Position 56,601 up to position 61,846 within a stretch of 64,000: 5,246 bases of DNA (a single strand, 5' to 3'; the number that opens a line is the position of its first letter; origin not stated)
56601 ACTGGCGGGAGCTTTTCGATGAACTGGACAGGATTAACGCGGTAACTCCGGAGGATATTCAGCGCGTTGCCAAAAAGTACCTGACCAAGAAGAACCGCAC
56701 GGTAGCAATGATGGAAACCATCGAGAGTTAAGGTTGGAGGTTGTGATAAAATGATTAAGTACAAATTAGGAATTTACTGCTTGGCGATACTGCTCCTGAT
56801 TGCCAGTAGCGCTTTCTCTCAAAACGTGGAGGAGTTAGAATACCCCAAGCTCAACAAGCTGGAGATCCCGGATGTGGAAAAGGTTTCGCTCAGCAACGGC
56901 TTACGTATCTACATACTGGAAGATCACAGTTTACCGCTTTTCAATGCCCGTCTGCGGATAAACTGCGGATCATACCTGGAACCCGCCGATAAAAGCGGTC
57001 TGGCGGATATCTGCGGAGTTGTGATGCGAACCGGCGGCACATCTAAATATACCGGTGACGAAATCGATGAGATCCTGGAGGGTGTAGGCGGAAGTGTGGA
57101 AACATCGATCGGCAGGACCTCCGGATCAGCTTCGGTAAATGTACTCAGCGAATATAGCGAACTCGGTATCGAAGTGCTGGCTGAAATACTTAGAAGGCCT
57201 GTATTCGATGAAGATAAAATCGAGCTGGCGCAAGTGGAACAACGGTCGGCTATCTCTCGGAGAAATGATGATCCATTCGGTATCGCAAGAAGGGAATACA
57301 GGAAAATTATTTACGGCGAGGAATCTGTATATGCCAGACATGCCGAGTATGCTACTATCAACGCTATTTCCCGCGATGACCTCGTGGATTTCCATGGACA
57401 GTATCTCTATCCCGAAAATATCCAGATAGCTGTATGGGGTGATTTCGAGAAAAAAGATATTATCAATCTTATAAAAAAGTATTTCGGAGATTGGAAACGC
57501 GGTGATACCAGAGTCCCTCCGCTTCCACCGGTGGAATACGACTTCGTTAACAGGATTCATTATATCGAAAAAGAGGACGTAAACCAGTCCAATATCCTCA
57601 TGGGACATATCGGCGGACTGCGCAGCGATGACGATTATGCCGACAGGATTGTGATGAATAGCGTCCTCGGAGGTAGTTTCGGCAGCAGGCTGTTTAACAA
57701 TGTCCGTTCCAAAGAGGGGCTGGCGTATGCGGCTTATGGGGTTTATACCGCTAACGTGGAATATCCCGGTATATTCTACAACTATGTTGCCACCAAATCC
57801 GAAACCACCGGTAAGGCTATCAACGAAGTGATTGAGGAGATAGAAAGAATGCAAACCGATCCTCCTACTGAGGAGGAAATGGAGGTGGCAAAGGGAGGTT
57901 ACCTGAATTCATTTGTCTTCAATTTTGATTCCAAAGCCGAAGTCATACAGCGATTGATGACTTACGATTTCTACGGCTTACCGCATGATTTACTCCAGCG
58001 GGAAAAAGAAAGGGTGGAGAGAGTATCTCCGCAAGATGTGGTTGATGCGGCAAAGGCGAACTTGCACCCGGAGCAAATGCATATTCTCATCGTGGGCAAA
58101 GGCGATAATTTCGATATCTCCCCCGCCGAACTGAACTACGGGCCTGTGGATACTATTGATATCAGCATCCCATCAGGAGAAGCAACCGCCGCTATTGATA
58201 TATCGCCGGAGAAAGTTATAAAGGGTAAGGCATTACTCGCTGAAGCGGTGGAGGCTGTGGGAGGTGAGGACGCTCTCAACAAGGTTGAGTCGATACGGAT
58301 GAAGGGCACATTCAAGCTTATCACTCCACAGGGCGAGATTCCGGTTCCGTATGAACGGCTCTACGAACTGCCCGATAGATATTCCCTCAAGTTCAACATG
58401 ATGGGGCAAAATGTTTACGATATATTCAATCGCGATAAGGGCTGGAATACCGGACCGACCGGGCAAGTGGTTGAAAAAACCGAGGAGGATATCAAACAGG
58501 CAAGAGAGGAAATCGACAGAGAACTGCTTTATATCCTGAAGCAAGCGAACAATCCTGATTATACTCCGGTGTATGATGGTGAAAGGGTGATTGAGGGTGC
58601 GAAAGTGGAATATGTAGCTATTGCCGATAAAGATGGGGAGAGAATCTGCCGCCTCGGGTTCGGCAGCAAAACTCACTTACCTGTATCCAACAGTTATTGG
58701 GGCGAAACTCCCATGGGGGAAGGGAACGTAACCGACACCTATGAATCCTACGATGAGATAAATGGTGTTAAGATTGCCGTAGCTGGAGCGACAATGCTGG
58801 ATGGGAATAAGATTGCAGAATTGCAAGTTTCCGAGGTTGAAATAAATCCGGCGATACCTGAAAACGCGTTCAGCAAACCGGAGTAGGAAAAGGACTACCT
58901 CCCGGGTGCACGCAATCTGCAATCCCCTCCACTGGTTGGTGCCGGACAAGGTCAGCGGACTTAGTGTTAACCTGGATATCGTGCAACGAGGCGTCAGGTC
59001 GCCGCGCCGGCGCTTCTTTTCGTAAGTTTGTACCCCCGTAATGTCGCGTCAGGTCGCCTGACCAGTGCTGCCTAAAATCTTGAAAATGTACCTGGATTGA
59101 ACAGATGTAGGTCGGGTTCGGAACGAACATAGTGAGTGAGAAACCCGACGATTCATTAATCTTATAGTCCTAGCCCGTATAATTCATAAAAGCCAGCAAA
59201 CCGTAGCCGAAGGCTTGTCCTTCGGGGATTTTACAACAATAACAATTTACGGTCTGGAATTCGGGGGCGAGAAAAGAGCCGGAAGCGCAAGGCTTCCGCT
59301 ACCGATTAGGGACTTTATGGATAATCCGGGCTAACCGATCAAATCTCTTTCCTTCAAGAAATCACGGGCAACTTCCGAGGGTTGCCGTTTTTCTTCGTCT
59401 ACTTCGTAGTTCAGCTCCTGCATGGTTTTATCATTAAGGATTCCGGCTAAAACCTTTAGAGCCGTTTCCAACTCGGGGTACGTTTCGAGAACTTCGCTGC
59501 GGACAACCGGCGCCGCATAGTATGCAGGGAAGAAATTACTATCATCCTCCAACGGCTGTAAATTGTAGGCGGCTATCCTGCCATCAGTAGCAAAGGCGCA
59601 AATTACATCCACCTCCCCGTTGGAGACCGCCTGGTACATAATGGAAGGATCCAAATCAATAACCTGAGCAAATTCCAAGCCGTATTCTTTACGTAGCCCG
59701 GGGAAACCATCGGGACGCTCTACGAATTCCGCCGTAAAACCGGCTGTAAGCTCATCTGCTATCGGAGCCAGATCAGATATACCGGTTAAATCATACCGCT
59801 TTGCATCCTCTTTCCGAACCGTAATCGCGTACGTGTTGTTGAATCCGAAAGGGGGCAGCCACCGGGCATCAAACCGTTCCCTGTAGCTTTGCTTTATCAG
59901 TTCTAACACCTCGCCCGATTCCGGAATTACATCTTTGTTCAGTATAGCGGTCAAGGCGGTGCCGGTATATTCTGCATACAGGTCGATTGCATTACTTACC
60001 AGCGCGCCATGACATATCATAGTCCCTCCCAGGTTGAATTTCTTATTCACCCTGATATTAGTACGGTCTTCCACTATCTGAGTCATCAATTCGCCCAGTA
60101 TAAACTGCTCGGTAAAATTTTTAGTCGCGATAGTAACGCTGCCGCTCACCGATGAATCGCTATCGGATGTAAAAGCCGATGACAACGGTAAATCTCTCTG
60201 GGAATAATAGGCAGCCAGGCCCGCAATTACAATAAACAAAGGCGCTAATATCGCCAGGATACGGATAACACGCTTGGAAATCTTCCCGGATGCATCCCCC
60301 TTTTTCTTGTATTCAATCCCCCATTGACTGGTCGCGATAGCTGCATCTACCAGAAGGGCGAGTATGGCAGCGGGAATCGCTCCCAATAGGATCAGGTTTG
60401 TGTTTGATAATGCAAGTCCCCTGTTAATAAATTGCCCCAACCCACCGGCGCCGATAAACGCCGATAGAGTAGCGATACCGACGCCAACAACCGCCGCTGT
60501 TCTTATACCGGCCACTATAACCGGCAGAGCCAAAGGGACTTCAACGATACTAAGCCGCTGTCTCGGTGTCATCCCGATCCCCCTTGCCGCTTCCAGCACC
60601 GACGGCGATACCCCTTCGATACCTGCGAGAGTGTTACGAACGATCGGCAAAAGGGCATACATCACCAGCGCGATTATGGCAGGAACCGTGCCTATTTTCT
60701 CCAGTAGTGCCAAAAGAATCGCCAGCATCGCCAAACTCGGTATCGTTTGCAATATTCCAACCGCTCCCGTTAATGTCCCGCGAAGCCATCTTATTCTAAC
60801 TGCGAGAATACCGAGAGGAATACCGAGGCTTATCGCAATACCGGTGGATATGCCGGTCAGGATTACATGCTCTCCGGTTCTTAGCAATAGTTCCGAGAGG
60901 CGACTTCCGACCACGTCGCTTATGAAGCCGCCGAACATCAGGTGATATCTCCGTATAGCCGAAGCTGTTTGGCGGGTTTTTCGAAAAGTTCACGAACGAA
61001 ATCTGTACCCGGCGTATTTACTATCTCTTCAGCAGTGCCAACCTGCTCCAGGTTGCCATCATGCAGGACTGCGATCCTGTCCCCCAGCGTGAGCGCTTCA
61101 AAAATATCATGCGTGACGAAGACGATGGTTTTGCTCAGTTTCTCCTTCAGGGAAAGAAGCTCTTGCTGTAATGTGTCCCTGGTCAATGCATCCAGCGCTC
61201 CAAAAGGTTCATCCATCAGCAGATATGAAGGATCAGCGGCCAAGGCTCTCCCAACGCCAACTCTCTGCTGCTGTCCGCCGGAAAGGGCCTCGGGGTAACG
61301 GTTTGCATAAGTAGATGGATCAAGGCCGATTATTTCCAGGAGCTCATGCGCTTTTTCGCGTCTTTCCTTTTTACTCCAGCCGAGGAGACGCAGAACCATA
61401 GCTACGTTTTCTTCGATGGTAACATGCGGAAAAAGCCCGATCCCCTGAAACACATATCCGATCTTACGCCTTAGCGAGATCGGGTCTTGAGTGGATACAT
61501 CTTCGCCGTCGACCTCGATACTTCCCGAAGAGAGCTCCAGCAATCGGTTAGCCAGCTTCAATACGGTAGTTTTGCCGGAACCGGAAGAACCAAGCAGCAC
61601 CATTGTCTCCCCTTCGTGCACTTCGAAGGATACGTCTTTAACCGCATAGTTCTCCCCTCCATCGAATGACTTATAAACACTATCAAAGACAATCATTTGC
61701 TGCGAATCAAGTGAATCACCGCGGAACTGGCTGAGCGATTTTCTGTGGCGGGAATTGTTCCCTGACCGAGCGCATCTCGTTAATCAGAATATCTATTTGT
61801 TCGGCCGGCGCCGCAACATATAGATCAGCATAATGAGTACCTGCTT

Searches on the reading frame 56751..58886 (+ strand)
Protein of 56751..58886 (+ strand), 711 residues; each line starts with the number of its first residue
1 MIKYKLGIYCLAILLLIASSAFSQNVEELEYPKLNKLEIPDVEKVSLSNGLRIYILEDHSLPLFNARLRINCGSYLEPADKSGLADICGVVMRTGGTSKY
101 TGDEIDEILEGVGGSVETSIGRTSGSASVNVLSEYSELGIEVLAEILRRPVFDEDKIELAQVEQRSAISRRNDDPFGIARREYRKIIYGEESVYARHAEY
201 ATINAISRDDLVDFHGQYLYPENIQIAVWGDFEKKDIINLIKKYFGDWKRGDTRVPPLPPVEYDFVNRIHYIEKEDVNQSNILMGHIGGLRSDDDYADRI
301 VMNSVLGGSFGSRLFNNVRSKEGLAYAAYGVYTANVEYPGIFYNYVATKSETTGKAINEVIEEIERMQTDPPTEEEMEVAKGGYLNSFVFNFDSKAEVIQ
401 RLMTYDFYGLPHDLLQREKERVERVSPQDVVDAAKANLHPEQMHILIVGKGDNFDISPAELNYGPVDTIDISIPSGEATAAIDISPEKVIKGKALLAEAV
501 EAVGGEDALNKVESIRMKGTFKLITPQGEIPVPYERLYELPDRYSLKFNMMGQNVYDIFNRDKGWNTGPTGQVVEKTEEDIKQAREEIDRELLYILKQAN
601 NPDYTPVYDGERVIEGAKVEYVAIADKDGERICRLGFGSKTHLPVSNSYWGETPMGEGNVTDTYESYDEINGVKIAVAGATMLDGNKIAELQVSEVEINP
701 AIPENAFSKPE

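Call 44: search_protein_families(library=pfam, proteins=[window:56751-58886:+])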
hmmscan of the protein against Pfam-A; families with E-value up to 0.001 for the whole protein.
window:56751-58886:+ (711 aa): 2 families
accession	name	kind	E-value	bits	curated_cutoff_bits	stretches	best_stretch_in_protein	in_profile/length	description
PF05193.26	Peptidase_M16_C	-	2.2e-38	132.4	23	1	206-381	2-178/181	Peptidase M16 inactive domain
PF00675.25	Peptidase_M16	-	2.3e-11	44.3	22.3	1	62-162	11-112/149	Insulinase (Peptidase family M16)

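Call 56: find_homologous_proteins(query=window:56751-58886:+, max_evalue=1e-150)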
Query window:56751-58886:+ (711 aa): 806 proteins with E <= 1e-150 among 8000 candidates; the best 120 are listed.
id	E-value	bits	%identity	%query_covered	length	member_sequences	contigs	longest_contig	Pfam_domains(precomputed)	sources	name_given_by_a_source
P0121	0.0e+0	1602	100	100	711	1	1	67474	PF00675.26,PF05193.27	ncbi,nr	ncbi:MAG: hypothetical protein GF315_01125 [candidate division Zixibacteria bacterium]|nr:hypothetic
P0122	0.0e+0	1459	89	100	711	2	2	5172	PF00675.26,PF05193.27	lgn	-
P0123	8.9e-274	928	57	100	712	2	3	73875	PF00675.26,PF05193.27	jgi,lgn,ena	-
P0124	3.4e-272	923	57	97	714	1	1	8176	PF00675.26,PF05193.27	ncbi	ncbi:MAG: M16 family metallopeptidase [Candidatus Zixiibacteriota bacterium]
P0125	1.4e-270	918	58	99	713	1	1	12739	PF00675.26,PF05193.27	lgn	-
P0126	4.7e-270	916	57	99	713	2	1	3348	PF00675.26,PF05193.27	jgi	jgi:zinc protease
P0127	1.1e-269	915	57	98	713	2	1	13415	PF00675.26,PF05193.27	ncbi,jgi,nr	ncbi:MAG: insulinase family protein [Candidatus Zixiibacteriota bacterium]|nr:MAG: insulinase family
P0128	1.9e-269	914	56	99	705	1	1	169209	PF00675.26,PF05193.27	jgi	jgi:predicted Zn-dependent peptidase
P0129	8.1e-269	912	58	97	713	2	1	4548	PF00675.26,PF05193.27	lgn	-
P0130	2.3e-268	910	56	98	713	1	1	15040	PF00675.26,PF05193.27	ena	-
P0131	3.9e-268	909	55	99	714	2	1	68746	PF00675.26,PF05193.27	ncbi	ncbi:MAG: pitrilysin family protein [bacterium]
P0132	6.5e-268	909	55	97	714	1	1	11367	PF00675.26,PF05193.27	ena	-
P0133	9.9e-268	908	56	99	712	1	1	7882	PF00675.26,PF05193.27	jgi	-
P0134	1.4e-267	908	56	97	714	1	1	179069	PF00675.26,PF05193.27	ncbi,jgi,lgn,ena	-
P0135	3.8e-267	906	55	97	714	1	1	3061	PF00675.26,PF05193.27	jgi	jgi:zinc protease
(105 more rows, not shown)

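Call 57: find_encoding_contigs(protein=P0122, flank=10000, max_places=6)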
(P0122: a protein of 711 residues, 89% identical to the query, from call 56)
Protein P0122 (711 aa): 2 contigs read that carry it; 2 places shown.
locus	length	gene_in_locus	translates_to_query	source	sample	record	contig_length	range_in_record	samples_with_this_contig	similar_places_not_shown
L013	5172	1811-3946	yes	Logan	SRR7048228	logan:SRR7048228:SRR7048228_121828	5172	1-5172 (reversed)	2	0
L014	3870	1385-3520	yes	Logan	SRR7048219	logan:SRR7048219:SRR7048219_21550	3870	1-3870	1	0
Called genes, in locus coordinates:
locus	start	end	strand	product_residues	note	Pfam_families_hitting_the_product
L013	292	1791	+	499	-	PF00675:Peptidase_M16, PF05193:Peptidase_M16_C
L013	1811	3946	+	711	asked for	PF00675:Peptidase_M16, PF05193:Peptidase_M16_C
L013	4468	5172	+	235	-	?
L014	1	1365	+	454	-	?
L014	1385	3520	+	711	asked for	PF00675:Peptidase_M16, PF05193:Peptidase_M16_C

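Call 58: find_encoding_contigs(protein=P0121, flank=10000, max_places=4)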
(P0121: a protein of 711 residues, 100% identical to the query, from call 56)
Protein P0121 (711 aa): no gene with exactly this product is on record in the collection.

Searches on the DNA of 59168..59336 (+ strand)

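Call 78: search_dna_similar(query=window:59168-59336:+, collection=plasmids, mode=distant, max_evalue=0.01, max_rows=10)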
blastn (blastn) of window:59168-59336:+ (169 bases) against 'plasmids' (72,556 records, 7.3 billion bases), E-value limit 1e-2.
No match.

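Call 79: search_dna_similar(query=window:59168-59336:+, collection=phages, mode=distant, max_evalue=0.01, max_rows=10)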
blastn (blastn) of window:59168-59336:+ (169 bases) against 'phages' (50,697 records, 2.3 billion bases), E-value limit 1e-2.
No match.
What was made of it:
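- Tried and rejected: No match (calls 78, 79).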

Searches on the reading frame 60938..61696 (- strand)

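Call 94: search_protein_families(library=pfam, proteins=[window:60938-61696:-], max_evalue=0.00001)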
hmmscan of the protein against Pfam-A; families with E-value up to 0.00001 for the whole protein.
window:60938-61696:- (252 aa): 2 families
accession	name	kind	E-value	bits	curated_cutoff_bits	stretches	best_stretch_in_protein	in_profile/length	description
PF00005.33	ABC_tran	-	2.9e-35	122.3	25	1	19-165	1-136/137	ABC transporter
PF13304.12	AAA_21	-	5.1e-06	27.2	27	0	32-76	2-46/304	AAA domain, putative AbiEii toxin, Type IV TA system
